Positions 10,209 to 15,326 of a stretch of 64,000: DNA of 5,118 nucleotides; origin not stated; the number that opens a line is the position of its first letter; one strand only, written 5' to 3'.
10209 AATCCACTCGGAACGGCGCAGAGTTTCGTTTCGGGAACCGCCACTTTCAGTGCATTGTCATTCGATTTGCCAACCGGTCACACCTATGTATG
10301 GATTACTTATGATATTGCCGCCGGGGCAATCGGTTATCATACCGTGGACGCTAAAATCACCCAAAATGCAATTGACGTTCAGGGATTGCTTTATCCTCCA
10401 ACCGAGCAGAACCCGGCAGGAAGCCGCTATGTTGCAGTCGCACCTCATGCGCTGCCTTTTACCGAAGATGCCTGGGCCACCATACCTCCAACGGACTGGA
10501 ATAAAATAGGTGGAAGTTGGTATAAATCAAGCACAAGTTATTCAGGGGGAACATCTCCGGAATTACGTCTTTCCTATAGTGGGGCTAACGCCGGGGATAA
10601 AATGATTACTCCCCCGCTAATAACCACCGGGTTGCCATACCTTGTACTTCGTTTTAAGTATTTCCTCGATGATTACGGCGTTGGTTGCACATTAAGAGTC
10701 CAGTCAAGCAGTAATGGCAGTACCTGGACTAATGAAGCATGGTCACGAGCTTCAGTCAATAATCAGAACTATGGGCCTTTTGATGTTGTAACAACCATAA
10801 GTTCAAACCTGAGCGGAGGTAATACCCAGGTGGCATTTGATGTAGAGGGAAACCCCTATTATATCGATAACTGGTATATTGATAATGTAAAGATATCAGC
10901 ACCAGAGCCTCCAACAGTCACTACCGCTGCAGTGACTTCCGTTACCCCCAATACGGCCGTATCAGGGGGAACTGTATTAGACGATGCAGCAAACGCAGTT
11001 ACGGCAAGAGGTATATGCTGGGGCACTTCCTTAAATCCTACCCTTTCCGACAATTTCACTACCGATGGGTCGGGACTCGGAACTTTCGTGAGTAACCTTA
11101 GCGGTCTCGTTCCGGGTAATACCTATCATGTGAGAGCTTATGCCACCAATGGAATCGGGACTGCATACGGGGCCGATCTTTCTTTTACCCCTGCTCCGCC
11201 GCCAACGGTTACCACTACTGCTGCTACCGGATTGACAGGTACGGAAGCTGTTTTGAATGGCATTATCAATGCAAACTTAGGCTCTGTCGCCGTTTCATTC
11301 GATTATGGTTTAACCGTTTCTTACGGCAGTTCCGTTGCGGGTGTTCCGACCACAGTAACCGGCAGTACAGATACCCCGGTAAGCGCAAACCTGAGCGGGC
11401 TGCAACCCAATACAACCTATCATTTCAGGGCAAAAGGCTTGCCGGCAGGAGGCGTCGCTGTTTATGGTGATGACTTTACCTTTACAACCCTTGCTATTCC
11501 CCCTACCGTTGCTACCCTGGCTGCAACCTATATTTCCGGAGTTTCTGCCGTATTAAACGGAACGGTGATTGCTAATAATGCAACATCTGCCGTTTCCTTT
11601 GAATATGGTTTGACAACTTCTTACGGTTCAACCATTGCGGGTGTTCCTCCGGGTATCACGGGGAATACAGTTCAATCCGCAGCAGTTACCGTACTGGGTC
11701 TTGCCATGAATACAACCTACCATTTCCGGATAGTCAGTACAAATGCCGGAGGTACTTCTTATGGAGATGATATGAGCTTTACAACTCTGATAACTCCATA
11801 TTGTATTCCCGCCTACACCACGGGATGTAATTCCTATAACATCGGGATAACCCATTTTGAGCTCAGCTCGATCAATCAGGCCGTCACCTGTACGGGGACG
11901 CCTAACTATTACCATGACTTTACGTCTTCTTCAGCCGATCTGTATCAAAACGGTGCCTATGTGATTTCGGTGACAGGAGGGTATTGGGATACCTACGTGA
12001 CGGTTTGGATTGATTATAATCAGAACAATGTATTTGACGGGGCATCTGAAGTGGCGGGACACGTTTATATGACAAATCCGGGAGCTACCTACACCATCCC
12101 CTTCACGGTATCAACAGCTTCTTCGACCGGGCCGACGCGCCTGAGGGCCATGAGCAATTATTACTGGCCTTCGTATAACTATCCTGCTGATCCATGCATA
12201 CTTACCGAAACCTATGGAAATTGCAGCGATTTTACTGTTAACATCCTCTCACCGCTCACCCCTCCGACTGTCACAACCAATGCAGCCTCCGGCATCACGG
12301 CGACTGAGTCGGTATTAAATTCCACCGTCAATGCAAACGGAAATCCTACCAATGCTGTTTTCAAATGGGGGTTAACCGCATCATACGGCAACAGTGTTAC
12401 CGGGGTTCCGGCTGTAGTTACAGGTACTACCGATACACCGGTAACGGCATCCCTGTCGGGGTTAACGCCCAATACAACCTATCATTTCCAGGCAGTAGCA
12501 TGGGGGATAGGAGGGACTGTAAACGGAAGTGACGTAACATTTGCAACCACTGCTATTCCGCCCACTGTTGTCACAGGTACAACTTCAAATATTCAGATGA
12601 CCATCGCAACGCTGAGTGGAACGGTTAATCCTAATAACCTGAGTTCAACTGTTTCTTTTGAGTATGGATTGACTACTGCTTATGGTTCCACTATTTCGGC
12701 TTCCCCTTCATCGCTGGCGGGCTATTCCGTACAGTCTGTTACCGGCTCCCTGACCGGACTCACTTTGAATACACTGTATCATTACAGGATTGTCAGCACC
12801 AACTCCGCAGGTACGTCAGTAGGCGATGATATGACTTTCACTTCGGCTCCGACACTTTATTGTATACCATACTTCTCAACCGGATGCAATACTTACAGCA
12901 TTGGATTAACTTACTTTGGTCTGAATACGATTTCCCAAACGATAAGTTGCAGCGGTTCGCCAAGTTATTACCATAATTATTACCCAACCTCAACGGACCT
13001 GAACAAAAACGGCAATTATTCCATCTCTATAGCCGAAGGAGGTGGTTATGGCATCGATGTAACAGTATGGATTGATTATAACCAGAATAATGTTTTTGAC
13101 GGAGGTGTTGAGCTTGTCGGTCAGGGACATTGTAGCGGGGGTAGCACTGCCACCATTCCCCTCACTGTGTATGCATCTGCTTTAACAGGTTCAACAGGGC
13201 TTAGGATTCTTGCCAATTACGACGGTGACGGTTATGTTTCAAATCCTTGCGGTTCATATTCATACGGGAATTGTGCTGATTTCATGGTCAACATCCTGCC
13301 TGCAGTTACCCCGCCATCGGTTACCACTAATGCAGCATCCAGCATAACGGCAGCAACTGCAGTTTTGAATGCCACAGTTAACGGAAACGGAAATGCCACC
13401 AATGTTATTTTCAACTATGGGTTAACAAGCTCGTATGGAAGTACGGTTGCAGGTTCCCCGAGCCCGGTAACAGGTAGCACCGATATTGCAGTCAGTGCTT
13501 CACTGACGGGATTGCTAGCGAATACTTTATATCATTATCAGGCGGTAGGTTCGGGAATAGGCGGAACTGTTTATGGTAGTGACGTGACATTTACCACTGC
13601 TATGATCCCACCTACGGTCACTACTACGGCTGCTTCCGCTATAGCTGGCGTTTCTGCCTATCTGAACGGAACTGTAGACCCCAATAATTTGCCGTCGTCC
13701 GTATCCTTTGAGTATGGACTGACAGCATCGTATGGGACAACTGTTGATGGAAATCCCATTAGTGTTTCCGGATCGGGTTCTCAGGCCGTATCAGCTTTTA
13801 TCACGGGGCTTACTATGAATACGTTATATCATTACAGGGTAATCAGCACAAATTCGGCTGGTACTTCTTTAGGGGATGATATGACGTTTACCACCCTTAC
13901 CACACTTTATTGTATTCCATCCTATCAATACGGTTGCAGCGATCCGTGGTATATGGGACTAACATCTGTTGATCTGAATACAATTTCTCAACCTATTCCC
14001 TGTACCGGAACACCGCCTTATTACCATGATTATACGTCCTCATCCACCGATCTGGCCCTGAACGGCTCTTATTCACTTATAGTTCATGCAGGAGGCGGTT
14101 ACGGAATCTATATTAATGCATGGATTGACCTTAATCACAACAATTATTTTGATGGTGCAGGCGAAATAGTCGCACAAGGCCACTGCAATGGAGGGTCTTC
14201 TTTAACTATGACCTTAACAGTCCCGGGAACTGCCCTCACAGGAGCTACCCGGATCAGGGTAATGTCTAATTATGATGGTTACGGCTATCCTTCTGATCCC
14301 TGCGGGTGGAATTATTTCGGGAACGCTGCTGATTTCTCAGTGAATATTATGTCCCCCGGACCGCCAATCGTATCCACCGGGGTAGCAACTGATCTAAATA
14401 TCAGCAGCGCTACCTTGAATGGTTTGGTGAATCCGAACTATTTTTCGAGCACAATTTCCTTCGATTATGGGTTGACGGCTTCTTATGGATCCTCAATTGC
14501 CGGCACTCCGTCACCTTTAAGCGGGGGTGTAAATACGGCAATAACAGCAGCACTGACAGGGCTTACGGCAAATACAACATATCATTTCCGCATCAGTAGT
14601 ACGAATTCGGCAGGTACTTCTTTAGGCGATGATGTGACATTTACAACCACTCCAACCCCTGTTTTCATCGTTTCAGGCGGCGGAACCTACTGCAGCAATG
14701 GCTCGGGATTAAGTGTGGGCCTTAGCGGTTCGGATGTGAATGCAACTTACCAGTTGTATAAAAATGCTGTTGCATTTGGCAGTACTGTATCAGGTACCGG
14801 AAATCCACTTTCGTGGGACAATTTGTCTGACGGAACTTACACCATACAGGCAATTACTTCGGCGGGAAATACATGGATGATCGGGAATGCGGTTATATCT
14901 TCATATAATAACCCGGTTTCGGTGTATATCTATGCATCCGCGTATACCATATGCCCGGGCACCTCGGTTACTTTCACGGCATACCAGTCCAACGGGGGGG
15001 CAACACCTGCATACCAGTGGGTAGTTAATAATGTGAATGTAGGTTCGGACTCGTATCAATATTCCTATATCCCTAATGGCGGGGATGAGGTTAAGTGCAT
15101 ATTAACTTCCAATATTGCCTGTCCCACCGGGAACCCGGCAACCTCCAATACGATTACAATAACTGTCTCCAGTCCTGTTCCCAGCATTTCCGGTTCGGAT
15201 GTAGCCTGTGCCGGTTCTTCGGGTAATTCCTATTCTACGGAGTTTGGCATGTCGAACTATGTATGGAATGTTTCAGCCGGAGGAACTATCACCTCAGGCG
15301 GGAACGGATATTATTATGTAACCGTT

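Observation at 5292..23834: One 18.5-kb ORF (6,180 aa) encoding a hyper-modular T9SS surface protein occupies 29% of the window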

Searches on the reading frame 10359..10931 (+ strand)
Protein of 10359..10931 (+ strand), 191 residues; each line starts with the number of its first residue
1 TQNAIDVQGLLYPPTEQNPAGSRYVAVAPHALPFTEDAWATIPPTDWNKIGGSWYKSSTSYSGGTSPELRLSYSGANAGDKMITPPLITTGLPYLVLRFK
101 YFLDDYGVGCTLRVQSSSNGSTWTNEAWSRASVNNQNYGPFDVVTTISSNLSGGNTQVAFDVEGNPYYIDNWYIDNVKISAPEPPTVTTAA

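Call 12: search_protein_families(library=pfam, proteins=[window:10359-10931:+], max_evalue=1)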
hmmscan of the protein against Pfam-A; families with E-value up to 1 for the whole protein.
window:10359-10931:+ (191 aa): 0 families

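Call 32: search_solved_structures(query=window:10359-10931:+, max_evalue=10)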
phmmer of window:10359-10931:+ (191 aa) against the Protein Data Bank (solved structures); distinct sequences matched with E-value up to 10: 2.
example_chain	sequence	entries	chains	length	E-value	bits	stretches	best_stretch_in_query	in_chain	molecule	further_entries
4ard_A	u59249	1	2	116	0.78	12.8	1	17-50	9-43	CAPSID PROTEIN P27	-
2kgf_A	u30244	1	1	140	1.3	12.1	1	17-50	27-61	Capsid protein p27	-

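Call 36: find_homologous_proteins(query=window:10374-10916:+, max_evalue=0.001)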
Query window:10374-10916:+: 47 candidates shared short words with the query, none scored E <= 0.001.

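Call 55: search_protein_representatives(protein=window:10374-10916:+)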
Query: 181 residues. Proteins with E-value up to 0.001 (for the whole library): 1042; up to 1e-10: 470; up to 1e-30: 30. The best 150 are listed.
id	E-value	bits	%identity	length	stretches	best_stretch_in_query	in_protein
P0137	2.9e-76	272.0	37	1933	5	26-175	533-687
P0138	9.0e-71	254.1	33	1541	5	19-177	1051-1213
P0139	1.3e-70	253.6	66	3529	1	2-181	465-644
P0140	8.1e-68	244.4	32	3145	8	22-175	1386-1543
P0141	8.3e-68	244.4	48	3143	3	1-178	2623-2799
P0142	5.1e-66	238.6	70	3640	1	24-181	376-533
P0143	5.8e-50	186.2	42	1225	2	46-177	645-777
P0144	1.4e-45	171.9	35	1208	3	40-177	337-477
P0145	2.0e-44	168.1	32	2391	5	37-174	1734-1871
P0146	2.6e-44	167.7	37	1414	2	22-178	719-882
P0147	2.1e-43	164.8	40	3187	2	46-178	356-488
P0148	5.5e-42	160.2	37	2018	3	40-176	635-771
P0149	5.4e-41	156.9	33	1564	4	19-175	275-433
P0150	6.9e-40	153.3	41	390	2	26-179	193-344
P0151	1.5e-38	148.9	37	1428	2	21-179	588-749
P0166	3.9e-31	124.8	48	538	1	26-175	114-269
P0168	1.0e-29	120.2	47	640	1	26-175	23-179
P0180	4.6e-27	111.5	39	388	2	26-176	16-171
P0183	1.4e-26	109.9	43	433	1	26-175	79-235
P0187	9.1e-26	107.3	43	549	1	21-176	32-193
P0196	5.4e-25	104.8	45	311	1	46-176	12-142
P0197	5.7e-25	104.7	42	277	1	20-179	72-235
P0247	2.3e-20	89.6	40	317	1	44-177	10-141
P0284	2.1e-18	83.3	39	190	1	26-176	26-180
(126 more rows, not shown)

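Call 56: search_protein_families(library=ncbifam, proteins=[P0284, P0197, P0166, P0168, P0183, P0150, P0180, P0196, P0247, P0187], max_evalue=0.01)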
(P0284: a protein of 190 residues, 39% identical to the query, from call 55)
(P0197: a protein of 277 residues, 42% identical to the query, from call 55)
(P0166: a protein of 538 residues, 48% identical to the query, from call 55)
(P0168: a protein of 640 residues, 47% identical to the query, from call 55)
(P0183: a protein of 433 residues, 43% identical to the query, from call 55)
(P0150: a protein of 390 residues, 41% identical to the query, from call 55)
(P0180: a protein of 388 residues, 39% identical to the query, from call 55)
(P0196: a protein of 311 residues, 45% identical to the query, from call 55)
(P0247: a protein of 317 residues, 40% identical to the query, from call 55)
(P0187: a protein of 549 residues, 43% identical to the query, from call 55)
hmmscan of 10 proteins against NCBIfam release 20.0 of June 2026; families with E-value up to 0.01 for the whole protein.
P0284 (190 aa): 1 family
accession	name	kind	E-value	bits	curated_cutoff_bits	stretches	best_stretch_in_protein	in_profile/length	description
NF038128.1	choice_anch_J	domain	3.5e-05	24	30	1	29-178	2-162/162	choice-of-anchor J domain-containing protein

P0197 (277 aa): 1 family
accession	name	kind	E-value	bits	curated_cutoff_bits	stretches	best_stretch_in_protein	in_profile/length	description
NF038128.1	choice_anch_J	domain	9.7e-07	29.1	30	1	81-230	2-162/162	choice-of-anchor J domain-containing protein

P0166 (538 aa): 4 families
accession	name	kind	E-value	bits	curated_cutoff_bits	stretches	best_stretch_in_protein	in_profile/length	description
TIGR04183.1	Por_Secre_tail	domain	6.9e-11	42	23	1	463-536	1-70/72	T9SS type A sorting domain-containing protein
NF038128.1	choice_anch_J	domain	4.3e-06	27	30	1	117-268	2-162/162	choice-of-anchor J domain-containing protein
NF038113.1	T9SSA_dep_M36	equivalog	5.4e-06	24.8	885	1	461-535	793-866/869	T9SS-dependent M36 family metallopeptidase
NF050177.1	TapA_OM_Porphy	equivalog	0.00022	20.1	500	1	459-529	469-535/544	TapA/TapC family T9SS-dependent outer membrane protein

P0168 (640 aa): 1 family
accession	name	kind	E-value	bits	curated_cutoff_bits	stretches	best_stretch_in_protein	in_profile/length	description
TIGR04183.1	Por_Secre_tail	domain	2e-10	40.5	23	1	563-636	1-69/72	T9SS type A sorting domain-containing protein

P0183 (433 aa): 3 families
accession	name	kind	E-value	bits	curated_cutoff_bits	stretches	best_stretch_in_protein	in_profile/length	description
NF049889.1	AlphArabdaseBT0360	equivalog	1.2e-10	40.5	600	1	243-345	35-137/639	arabinan endo-1,5-alpha-L-arabinosidase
TIGR04183.1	Por_Secre_tail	domain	1e-08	35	23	1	357-432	3-71/72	T9SS type A sorting domain-containing protein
NF038128.1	choice_anch_J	domain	2e-07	31.4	30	1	83-234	3-162/162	choice-of-anchor J domain-containing protein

P0150 (390 aa): 0 families

P0180 (388 aa): 1 family
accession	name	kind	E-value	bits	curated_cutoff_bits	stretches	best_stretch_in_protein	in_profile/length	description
NF038128.1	choice_anch_J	domain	5.8e-21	75.4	30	2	183-332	2-162/162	choice-of-anchor J domain-containing protein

P0196 (311 aa): 1 family
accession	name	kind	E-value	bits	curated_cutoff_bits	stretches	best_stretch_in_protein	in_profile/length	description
NF038128.1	choice_anch_J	domain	2.1e-08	34.5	30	1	2-140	16-162/162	choice-of-anchor J domain-containing protein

P0247 (317 aa): 0 families

P0187 (549 aa): 2 families
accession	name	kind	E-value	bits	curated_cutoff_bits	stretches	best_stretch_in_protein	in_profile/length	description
NF038128.1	choice_anch_J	domain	2.9e-06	27.6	30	1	40-190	2-161/162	choice-of-anchor J domain-containing protein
NF040734.1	CC-COOH_SaoC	equivalog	0.0068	16.2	80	0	357-377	50-70/148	Cys-Cys-COOH (seleno)protein SaoC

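Call 57: search_protein_families(library=pfam, proteins=[P0284, P0197, P0166, P0168, P0183, P0150, P0180, P0196, P0247, P0187], max_evalue=0.01)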
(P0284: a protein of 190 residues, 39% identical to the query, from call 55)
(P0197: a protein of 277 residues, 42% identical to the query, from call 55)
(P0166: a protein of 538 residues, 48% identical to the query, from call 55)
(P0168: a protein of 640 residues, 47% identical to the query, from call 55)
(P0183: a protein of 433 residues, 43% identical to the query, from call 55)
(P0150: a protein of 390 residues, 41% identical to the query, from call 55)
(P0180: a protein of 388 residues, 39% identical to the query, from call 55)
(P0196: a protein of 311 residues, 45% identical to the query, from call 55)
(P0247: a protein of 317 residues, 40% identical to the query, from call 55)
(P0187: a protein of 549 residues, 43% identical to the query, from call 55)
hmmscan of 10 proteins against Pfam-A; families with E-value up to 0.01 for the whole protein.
P0284 (190 aa): 0 families

P0197 (277 aa): 0 families

P0166 (538 aa): 4 families
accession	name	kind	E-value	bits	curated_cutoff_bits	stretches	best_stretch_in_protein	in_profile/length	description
PF18962.6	Por_Secre_tail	-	5.1e-10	39.9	27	1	463-535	1-73/75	Secretion system C-terminal sorting domain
PF16820.11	PKD_3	-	5.1e-05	23.5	26.3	1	278-341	4-65/68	PKD-like domain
PF13927.12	Ig_3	-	0.0021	18.9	30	0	280-332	4-51/78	Immunoglobulin domain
PF11589.14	DUF3244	-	0.0035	17.7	25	0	481-527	38-86/96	Domain of unknown function (DUF3244)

P0168 (640 aa): 3 families
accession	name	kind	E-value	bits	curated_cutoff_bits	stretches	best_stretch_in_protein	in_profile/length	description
PF18998.6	Flg_new_2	-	8.4e-51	170.3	23.6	5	485-547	5-69/73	Divergent InlB B-repeat domain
PF18962.6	Por_Secre_tail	-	5.2e-11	43.1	27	1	563-632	1-70/75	Secretion system C-terminal sorting domain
PF16820.11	PKD_3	-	5.5e-10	39.4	26.3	0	519-546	36-63/68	PKD-like domain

P0183 (433 aa): 5 families
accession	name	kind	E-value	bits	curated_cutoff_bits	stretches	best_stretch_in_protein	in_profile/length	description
PF18962.6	Por_Secre_tail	-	1.9e-05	25.3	27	1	357-430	3-73/75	Secretion system C-terminal sorting domain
PF00041.27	fn3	-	3.7e-05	24.3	25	1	27-69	41-78/84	Fibronectin type III domain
PF25059.1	FN3_DSCAM-DSCAML_C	-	0.00032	21.4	39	0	40-68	45-73/89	DSCAM/DSCAML C-terminal Fn3-like domain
PF16656.11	Pur_ac_phosph_N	-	0.0012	19.8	30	1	7-66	24-84/93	Purple acid Phosphatase, N-terminal domain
PF16655.11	PhoD_N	-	0.0034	18.4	30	0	7-71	26-89/90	PhoD-like phosphatase, N-terminal domain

P0150 (390 aa): 0 families

P0180 (388 aa): 2 families
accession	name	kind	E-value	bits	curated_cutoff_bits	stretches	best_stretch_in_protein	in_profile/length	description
PF21471.3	Reelin_subrepeat-B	-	7.4e-06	26.2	27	1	240-332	26-126/127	Reelin subrepeat B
PF07675.18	Cleaved_Adhesin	-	0.0075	16.7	21.4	1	183-290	4-111/174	Cleaved Adhesin Domain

P0196 (311 aa): 0 families

P0247 (317 aa): 1 family
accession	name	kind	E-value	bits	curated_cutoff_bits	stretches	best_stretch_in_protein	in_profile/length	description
PF07705.17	CARDB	-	9.3e-06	26.2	22.7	1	163-223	22-83/101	CARDB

P0187 (549 aa): 2 families
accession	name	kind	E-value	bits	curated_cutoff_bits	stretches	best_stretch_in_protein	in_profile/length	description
PF13517.12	FG-GAP_3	-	8.6e-12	45.9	26.9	2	361-413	1-60/61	FG-GAP-like repeat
PF01839.29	FG-GAP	-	5.3e-09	36.2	22.1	0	357-372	5-20/37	FG-GAP repeat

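Call 58: search_protein_families(library=ncbifam, proteins=[window:10374-10916:+], max_evalue=1)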
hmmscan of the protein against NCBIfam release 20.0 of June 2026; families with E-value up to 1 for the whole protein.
window:10374-10916:+ (181 aa): 3 families
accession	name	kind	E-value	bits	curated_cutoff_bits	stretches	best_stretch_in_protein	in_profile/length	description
NF038128.1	choice_anch_J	domain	0.00014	22.1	30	1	46-174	26-162/162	choice-of-anchor J domain-containing protein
TIGR03836.1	termin_org_HMW1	equivalog_domain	0.1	12.9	85.2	1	148-165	31-48/82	cytadherence high molecular weight protein 1 N-terminal region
NF041724.1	phane_AmcA_4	equivalog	0.14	12.7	40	1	40-53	34-47/52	multiple cyclophane-containing RiPP AmcA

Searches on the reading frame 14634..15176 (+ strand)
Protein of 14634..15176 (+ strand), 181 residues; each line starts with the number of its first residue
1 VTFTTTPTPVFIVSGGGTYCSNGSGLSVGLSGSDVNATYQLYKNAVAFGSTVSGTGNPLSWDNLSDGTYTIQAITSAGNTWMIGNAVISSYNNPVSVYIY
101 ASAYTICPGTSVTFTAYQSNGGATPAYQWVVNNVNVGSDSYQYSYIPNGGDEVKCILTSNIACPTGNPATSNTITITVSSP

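Call 12: search_protein_families(library=pfam, proteins=[window:14634-15176:+], max_evalue=1)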
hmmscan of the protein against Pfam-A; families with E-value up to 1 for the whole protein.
window:14634-15176:+ (181 aa): 2 families
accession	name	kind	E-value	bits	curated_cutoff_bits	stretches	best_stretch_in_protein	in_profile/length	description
PF16820.11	PKD_3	-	0.0008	19.7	26.3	1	101-158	10-65/68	PKD-like domain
PF06832.18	BiPBP_C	-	0.022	15.1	26.8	0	24-80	33-85/90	Penicillin-Binding Protein C-terminus Family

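Call 58: search_protein_families(library=ncbifam, proteins=[window:14634-15176:+], max_evalue=1)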
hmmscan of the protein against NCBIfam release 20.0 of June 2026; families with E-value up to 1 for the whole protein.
window:14634-15176:+ (181 aa): 0 families
